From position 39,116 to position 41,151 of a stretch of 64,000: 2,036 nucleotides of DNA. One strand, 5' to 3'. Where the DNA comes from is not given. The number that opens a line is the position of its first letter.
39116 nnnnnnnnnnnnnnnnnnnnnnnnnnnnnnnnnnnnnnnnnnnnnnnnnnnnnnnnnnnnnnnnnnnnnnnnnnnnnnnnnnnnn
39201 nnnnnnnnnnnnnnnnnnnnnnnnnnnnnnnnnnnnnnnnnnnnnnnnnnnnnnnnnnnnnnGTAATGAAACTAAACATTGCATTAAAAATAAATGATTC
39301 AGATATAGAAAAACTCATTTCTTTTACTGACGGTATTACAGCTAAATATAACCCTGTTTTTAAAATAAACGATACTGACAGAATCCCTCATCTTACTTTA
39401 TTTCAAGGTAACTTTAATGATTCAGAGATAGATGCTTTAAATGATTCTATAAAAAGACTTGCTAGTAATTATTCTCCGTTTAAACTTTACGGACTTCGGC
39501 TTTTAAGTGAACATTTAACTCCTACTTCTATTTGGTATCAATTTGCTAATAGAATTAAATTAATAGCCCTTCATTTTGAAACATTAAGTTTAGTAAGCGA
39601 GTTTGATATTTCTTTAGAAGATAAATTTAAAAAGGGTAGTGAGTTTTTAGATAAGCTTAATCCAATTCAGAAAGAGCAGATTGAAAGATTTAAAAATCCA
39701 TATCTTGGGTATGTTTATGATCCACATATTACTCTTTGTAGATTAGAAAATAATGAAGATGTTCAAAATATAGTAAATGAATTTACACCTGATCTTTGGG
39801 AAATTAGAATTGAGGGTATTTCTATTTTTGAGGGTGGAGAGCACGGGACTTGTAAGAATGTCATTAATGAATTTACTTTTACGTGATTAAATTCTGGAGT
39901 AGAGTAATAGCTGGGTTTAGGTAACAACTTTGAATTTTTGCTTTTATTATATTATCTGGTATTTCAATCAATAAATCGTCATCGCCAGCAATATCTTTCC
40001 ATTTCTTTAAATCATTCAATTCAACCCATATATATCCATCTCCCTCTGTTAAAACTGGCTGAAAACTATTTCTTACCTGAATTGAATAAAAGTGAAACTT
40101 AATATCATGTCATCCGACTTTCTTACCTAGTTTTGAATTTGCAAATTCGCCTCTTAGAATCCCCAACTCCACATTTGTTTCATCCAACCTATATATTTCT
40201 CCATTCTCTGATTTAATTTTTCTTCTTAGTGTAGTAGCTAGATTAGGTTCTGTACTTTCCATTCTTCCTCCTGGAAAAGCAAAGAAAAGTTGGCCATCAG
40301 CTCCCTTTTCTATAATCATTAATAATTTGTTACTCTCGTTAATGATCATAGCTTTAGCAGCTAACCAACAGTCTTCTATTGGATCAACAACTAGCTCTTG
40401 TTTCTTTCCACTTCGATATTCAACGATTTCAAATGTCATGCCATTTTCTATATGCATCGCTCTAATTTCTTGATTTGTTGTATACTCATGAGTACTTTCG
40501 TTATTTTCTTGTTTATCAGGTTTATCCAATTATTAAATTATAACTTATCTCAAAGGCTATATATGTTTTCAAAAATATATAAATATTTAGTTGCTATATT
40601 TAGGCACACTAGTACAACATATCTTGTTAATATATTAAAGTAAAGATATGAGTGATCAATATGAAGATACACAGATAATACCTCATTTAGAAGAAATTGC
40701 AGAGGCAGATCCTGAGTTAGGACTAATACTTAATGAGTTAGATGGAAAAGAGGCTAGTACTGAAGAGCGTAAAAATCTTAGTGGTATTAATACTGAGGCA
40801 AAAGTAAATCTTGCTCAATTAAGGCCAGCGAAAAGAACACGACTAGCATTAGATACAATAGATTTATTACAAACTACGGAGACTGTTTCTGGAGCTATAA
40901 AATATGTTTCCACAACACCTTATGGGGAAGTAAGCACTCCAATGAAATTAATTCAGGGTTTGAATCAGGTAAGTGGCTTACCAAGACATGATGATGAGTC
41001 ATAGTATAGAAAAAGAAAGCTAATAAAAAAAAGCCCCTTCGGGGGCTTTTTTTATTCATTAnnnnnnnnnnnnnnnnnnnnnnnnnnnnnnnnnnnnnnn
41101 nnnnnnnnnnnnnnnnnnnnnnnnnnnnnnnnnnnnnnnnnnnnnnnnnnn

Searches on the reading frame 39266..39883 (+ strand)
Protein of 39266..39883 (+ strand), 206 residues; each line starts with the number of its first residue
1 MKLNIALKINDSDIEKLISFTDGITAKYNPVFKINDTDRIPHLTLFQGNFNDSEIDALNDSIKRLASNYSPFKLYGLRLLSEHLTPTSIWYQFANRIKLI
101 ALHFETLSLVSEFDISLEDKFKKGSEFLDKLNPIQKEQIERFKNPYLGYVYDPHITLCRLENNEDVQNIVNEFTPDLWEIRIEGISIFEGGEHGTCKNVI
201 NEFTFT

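Call 4: search_protein_families(library=pfam, max_evalue=0.1, proteins=[window:39266-39883:+])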
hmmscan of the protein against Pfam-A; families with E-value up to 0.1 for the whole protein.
window:39266-39883:+ (206 aa): 3 families
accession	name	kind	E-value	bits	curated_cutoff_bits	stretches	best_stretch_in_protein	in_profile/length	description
PF02834.22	LigT_PEase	-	1.1e-07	32.4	23.3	2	37-90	31-87/87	LigT like Phosphoesterase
PF13563.12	2_5_RNA_ligase2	-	3.4e-06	27.6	27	1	38-189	23-147/152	2'-5' RNA ligase superfamily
PF06299.18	DUF1045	-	0.046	14.1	24.3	1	54-189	13-150/159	Protein of unknown function (DUF1045)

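Call 5: search_protein_families(library=ncbifam, max_evalue=0.1, proteins=[window:39266-39883:+])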
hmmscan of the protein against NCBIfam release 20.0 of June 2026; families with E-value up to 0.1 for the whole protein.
window:39266-39883:+ (206 aa): 3 families
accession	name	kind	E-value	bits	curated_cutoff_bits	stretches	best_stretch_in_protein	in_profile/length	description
TIGR02258.1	2_5_ligase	equivalog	3.9e-10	39.9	65.7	2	1-119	1-118/180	RNA 2',3'-cyclic phosphodiesterase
NF010223.0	PRK13679.1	equivalog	0.0054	16.6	129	0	40-104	32-97/170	hypothetical protein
TIGR03223.1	Phn_opern_protn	hypoth_equivalog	0.023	14.3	248.95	1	54-195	73-216/228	putative phosphonate metabolism protein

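Call 12: search_solved_structures(query=window:39266-39883:+, max_evalue=10, show_alignments=2)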
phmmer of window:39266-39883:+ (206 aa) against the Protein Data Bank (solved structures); distinct sequences matched with E-value up to 10: 1.
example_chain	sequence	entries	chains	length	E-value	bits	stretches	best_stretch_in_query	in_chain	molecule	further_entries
4oxq_A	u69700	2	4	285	0.23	14.3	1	58-143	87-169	Manganese ABC transporter, periplasmic-binding protein SitA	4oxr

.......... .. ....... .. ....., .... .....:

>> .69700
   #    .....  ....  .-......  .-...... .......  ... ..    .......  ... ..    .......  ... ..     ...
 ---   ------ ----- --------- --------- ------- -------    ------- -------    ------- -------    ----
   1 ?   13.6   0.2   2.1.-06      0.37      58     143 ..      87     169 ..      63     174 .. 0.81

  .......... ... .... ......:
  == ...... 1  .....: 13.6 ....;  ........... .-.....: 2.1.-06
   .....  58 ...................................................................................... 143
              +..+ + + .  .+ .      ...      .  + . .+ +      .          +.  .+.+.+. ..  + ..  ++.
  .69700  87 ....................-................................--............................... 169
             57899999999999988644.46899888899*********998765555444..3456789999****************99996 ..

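Call 13: search_protein_families(library=padloc, max_evalue=0.01, proteins=[window:39266-39883:+])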
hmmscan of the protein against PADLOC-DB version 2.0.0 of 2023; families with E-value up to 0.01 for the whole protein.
window:39266-39883:+ (206 aa): 0 families

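Call 14: find_homologous_proteins(query=window:39266-39883:+, max_evalue=0.001)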
Query window:39266-39883:+ (206 aa): 1 proteins with E <= 0.001 among 119 candidates.
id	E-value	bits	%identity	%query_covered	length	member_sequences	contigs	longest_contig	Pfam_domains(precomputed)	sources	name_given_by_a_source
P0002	5.6e-134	462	100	100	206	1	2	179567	PF02834.23,PF13563.13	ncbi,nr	ncbi:MAG: hypothetical protein Q9M91_04080 [Candidatus Dojkabacteria bacterium]|nr:hypothetical prot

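Call 84: find_related_loci(query=window:39266-39883:+, collection=viral_contigs, flank=5000)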
Query window:39266-39883:+ (206 aa) in viral_contigs; peptide patterns used: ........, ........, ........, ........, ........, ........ (x = any residue, [..] = any of these).
12 stretches matched a pattern, but none encodes a relative of the query by tblastn (E <= 1e-3).

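Call 87: search_protein_families(library=phrogs, max_evalue=0.01, proteins=[window:39266-39883:+])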
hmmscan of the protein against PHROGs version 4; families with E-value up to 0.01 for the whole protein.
window:39266-39883:+ (206 aa): 0 families

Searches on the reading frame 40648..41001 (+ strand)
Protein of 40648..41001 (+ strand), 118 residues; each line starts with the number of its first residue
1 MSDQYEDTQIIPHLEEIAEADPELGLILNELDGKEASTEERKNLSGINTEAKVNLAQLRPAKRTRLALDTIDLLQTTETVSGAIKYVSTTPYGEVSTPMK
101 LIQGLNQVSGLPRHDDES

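Call 4: search_protein_families(library=pfam, max_evalue=0.1, proteins=[window:40648-41001:+])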
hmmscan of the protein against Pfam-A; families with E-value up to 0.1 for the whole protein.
window:40648-41001:+ (118 aa): 0 families

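Call 5: search_protein_families(library=ncbifam, max_evalue=0.1, proteins=[window:40648-41001:+])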
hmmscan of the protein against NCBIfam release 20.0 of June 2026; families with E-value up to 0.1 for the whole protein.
window:40648-41001:+ (118 aa): 0 families

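Call 13: search_protein_families(library=padloc, max_evalue=0.01, proteins=[window:40648-41001:+])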
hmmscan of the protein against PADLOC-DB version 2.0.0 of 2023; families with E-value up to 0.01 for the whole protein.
window:40648-41001:+ (118 aa): 0 families

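Call 87: search_protein_families(library=phrogs, max_evalue=0.01, proteins=[window:40648-41001:+])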
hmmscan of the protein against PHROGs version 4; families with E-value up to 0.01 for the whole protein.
window:40648-41001:+ (118 aa): 0 families

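Call 90: search_protein_families(library=pfam, max_evalue=10, proteins=[window:40648-41001:+])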
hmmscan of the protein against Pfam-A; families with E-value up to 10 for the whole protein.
window:40648-41001:+ (118 aa): 0 families
